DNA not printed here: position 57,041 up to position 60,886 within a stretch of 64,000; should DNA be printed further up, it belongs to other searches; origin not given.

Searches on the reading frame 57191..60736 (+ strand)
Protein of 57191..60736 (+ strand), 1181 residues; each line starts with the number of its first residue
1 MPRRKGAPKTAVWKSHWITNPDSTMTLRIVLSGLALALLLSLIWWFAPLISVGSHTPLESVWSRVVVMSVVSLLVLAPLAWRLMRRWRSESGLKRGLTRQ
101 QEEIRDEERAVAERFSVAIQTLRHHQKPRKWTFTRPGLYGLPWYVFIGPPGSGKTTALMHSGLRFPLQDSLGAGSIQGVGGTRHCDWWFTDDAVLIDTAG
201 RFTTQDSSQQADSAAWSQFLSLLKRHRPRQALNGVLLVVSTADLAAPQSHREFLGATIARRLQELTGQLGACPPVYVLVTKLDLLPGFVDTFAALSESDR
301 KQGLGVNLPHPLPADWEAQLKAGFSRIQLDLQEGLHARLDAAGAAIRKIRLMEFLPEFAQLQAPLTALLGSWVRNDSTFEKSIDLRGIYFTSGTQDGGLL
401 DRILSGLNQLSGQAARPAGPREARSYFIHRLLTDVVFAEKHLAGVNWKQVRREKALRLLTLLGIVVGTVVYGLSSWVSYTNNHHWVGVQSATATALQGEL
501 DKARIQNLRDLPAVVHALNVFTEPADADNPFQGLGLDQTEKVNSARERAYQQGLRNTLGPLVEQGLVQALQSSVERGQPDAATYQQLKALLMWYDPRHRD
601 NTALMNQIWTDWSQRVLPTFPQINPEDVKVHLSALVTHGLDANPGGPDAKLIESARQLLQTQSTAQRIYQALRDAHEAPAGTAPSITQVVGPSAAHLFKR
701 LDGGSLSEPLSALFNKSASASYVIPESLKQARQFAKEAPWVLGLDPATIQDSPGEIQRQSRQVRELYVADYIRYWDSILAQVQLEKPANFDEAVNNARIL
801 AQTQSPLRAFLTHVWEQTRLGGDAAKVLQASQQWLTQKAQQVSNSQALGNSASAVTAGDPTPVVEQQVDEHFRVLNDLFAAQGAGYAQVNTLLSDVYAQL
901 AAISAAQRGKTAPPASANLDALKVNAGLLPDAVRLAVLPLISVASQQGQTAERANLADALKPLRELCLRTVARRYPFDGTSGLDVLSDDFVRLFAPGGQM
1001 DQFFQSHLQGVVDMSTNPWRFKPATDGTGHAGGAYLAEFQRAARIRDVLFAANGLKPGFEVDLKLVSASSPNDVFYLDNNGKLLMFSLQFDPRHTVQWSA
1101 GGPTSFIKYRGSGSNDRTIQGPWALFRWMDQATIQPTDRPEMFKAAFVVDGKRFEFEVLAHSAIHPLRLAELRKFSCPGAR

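Call 22: search_protein_families(library=pfam, proteins=[window:57191-60736:+], max_evalue=0.001)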
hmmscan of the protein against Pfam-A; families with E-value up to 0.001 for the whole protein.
window:57191-60736:+ (1181 aa): 4 families
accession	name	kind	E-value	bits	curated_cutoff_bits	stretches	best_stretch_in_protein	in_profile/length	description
PF14331.11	IcmF-related_N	-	5.8e-63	213.1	25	1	210-462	2-257/259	IcmF-related N-terminal domain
PF06761.17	IcmF-related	-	7.9e-58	196.7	27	1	507-819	6-308/308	Intracellular multiplication and human macrophage-killing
PF06744.18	IcmF_C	-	9.5e-10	39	26.7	1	1063-1160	3-104/106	Type VI secretion protein IcmF C2-like domain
PF21070.2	IcmF_helical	-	0.00026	21.6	24.1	0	970-1051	21-102/106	Type VI secretion protein IcmF helical domain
